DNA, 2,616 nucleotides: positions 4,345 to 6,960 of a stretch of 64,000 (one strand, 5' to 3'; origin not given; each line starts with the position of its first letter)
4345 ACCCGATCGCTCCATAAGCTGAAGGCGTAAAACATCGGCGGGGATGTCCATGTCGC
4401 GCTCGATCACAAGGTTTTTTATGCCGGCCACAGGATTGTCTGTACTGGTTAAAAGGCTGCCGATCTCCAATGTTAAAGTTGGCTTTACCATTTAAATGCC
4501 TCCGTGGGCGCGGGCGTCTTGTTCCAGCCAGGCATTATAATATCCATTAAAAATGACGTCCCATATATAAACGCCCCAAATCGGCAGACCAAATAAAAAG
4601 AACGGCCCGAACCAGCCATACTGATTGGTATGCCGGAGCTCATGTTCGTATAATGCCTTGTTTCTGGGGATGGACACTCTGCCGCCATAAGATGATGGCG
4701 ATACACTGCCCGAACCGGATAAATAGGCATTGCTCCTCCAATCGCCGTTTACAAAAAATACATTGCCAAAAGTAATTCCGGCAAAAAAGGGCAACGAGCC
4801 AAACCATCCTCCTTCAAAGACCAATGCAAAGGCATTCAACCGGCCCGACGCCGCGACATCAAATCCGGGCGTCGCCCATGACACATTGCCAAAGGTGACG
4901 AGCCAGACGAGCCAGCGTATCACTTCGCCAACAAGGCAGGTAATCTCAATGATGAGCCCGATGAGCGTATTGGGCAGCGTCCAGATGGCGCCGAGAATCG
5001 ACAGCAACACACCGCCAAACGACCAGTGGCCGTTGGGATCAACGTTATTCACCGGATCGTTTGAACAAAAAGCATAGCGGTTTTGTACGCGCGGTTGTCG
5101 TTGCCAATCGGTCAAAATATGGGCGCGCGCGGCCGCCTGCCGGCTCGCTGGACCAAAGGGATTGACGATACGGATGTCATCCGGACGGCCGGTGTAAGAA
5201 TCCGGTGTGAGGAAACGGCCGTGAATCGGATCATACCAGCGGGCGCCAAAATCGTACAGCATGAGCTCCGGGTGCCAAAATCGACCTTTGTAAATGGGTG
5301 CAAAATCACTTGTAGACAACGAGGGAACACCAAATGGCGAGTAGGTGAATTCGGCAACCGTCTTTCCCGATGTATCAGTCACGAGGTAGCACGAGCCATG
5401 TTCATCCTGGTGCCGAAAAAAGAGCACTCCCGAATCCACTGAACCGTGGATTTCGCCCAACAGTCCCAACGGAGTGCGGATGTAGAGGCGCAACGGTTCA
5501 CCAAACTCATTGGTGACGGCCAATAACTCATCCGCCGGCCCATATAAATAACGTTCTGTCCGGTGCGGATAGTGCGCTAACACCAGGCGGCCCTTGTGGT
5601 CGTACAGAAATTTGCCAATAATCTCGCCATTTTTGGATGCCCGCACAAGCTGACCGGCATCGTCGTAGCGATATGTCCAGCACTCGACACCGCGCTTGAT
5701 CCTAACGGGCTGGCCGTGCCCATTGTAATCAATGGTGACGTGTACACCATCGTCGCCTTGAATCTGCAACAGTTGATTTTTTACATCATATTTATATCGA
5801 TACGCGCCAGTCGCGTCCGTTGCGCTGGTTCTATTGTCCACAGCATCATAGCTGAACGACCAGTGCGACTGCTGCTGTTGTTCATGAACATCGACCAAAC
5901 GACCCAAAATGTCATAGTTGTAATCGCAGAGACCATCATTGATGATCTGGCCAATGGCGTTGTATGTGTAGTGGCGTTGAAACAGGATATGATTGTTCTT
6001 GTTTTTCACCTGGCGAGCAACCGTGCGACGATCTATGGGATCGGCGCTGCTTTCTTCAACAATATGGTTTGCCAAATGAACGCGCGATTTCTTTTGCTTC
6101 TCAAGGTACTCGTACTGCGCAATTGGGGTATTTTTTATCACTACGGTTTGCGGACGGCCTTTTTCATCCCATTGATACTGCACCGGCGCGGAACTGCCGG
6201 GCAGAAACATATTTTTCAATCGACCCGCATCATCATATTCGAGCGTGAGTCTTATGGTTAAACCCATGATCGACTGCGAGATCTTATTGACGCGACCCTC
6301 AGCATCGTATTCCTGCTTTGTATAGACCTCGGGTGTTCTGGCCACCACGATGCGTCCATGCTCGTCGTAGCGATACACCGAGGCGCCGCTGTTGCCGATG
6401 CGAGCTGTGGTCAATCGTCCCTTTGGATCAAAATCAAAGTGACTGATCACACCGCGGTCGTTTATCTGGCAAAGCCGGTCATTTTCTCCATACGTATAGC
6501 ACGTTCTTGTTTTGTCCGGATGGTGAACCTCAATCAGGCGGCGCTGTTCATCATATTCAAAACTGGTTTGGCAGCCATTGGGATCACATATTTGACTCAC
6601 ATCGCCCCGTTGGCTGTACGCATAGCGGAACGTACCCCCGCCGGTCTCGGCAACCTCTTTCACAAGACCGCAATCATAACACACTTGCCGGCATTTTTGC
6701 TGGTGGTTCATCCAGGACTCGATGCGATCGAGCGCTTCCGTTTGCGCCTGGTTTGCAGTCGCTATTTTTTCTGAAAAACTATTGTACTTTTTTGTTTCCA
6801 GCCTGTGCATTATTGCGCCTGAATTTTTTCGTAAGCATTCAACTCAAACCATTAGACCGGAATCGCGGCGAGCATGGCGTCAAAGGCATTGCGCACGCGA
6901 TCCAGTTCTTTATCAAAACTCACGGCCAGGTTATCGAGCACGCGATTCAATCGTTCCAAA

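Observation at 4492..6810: Rhs/YD-repeat cargo gene inserted inside the structural operon, with a hydrophobic HExxH C-terminal domain and no adjacent immunity gene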

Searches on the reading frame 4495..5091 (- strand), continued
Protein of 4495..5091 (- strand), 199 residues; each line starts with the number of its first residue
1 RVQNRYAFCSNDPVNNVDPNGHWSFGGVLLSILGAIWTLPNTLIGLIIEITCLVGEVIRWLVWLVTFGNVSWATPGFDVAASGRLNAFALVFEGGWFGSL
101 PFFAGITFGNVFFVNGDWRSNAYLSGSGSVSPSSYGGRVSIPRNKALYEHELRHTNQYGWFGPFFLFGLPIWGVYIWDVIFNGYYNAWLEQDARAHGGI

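Call 53: fold_search(model_id=the predicted structure, library=pdb)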
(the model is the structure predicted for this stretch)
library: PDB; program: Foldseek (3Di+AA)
matches with E <= 10: 37; with E <= 0.001: 0
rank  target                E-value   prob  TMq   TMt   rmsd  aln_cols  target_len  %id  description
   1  9bra_7                2.5e+00  0.04  0.17  0.16   7.7        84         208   23  Intact V-ATPase State 2 and synaptophysin complex in mouse brain isolated synaptic vesicles (released 2024-06-19)
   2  7v9o                  2.7e+00  0.03  0.23  0.08   9.2       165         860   13  Crystal structure of the lanthipeptide zinc-metallopeptidase EryP mutant E802R from saccharopolyspora erythraea (released 2022-05-11)
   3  9brq_7                2.9e+00  0.04  0.17  0.15   7.7        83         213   23  Intact V-ATPase State 3 and synaptophysin complex in mouse brain isolated synaptic vesicles (released 2024-06-19)
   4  9b8p_H                2.9e+00  0.03  0.17  0.16   7.6        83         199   23  Synaptic Vesicle V-ATPase with synaptophysin and SidK, State 3, V1 (released 2024-07-03)
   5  9cf8_G                3.3e+00  0.04  0.18  0.16   7.3        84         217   23  Cryo-EM structure of human kidney V-ATPase state 1 (released 2025-08-06)
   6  1whn_MODEL_1_A        3.3e+00  0.03  0.11  0.15   6.6        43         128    9  Solution structure of the dsRBD from hypothetical protein BAB26260 (released 2004-11-28)
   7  7u8o_H                4.2e+00  0.03  0.18  0.16   7.5        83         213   23  Structure of porcine V-ATPase with mEAK7 and SidK, Rotary state 2 (released 2022-07-06)
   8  6wlz_G                4.5e+00  0.03  0.17  0.15   7.6        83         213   23  The V1 region of human V-ATPase in state 1 (focused refinement) (released 2020-11-11)
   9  2q3l_B                4.8e+00  0.03  0.11  0.16   2.2        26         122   15  CRYSTAL STRUCTURE OF AN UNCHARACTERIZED PROTEIN FROM DUF3478 FAMILY WITH A SPOIIAA-LIKE FOLD (SHEW_3102) FROM SHEWANEL (released 2007-06-12)
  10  6vq6_H                5.1e+00  0.02  0.18  0.16   7.5        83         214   24  Mammalian V-ATPase from rat brain - composite model of rotational state 1 bound to ADP and SidK (built from focused re (released 2020-03-18)
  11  2gez_E                5.1e+00  0.01  0.12  0.13  15.4       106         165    8  Crystal structure of potassium-independent plant asparaginase (released 2006-07-25)
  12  5oc6_A                5.4e+00  0.02  0.10  0.19   3.0        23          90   13  Crystal structure of human tRNA-dihydrouridine(20) synthase dsRBD in complex with a 22 nucleotide dsRNA (released 2018-12-26)
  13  6ei8                  5.4e+00  0.02  0.09  0.16   3.0        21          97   14  Crystal structure of human tRNA-dihydrouridine (20) synthase dsRBD F359A mutant (released 2018-10-10)
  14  2q3l_A                6.2e+00  0.02  0.11  0.16   2.3        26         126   15  CRYSTAL STRUCTURE OF AN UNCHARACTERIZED PROTEIN FROM DUF3478 FAMILY WITH A SPOIIAA-LIKE FOLD (SHEW_3102) FROM SHEWANEL (released 2007-06-12)
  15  7uzf_H                6.2e+00  0.02  0.18  0.16   7.4        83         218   23  Rat Kidney V-ATPase with SidK, State 1 (released 2023-11-22)
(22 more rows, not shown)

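Call 54: search_protein_families(library=pfam, proteins=[P0236, P0189, P0160, P0164, P0173], max_evalue=0.01)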
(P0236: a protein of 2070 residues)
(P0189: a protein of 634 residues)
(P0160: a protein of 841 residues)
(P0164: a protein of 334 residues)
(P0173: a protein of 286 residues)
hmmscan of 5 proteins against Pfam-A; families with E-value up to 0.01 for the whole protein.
P0236 (2070 aa): 0 families

P0189 (634 aa): 2 families
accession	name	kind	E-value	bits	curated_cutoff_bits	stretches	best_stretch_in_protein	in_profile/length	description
PF00301.25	Rubredoxin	-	7.9e-14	51.9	23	1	545-592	1-47/47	Rubredoxin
PF18103.7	SH3_11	-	0.0042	17.7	25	0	507-541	13-46/63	Retroviral integrase C-terminal SH3 domain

P0160 (841 aa): 2 families
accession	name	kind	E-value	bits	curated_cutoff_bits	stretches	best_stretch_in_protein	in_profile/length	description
PF13573.12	SprB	-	0.00069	19.6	28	0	699-717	15-33/37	SprB repeat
PF03527.20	RHS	-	0.0025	18.1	27.9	1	24-44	3-23/38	RHS protein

P0164 (334 aa): 0 families

P0173 (286 aa): 0 families

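Call 75: search_protein_families(library=pfam, alignment_id=A5, max_evalue=1)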
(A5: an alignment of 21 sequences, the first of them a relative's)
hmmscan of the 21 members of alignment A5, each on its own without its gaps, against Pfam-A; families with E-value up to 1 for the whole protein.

A. member 1, P0038 (176 aa): 2 families
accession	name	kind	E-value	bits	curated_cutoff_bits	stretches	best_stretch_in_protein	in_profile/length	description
PF13699.11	eCIS_core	-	0.00018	22.1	22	1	65-99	36-75/79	eCIS core domain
PF20573.4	DUF6782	-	0.31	10.7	27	1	86-99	91-104/241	Putative metallopeptidase family (DUF6782)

B. families by the number of members that match (of 21 scanned): 28 families (the first 25 are shown)
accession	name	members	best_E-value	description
PF05593.20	RHS_repeat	14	8.3e-47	RHS Repeat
PF03527.20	RHS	11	3.8e-08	RHS protein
PF25023.1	TEN_YD-shell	9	9.5e-08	Teneurin YD-shell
PF15283.12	DUF4595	4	9.5e-05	Domain of unknown function (DUF4595) with porin-like fold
PF19653.4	DUF6156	3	6.9e-05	Family of unknown function (DUF6156)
PF13699.11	eCIS_core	3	0.00018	eCIS core domain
PF13688.12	Reprolysin_5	3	0.0021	Metallo-peptidase family M12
PF13583.11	Reprolysin_4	2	0.00053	Metallo-peptidase family M12B Reprolysin-like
PF00413.30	Peptidase_M10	2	0.017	Matrixin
PF06832.18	BiPBP_C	2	0.021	Penicillin-Binding Protein C-terminus Family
PF20573.4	DUF6782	2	0.26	Putative metallopeptidase family (DUF6782)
PF01471.23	PG_binding_1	1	3.9e-08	Putative peptidoglycan binding domain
PF22054.2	BVU_2266-like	1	4.6e-05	BVU_2266-like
PF17850.7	CysA_C_terminal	1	0.00031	CysA C-terminal regulatory domain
PF13573.12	SprB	1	0.00069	SprB repeat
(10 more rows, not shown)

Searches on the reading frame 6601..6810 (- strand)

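Call 5: search_protein_families(library=pfam, proteins=[window:6601-6810:-], max_evalue=10)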
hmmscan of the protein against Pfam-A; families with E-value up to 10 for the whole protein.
seq(70 aa): 4 families
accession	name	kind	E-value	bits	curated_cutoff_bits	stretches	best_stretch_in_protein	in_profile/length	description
PF16169.10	DUF4872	-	0.0012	19.1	28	1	24-66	61-105/173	Domain of unknown function (DUF4872)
PF12884.12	TORC_N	-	0.02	16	25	1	12-36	5-29/63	Transducer of regulated CREB activity, N terminus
PF14134.11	DUF4301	-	0.041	13.2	27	1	11-62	337-389/507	Domain of unknown function (DUF4301)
PF14841.11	FliG_M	-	0.21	12.3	25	1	2-37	33-68/76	FliG middle domain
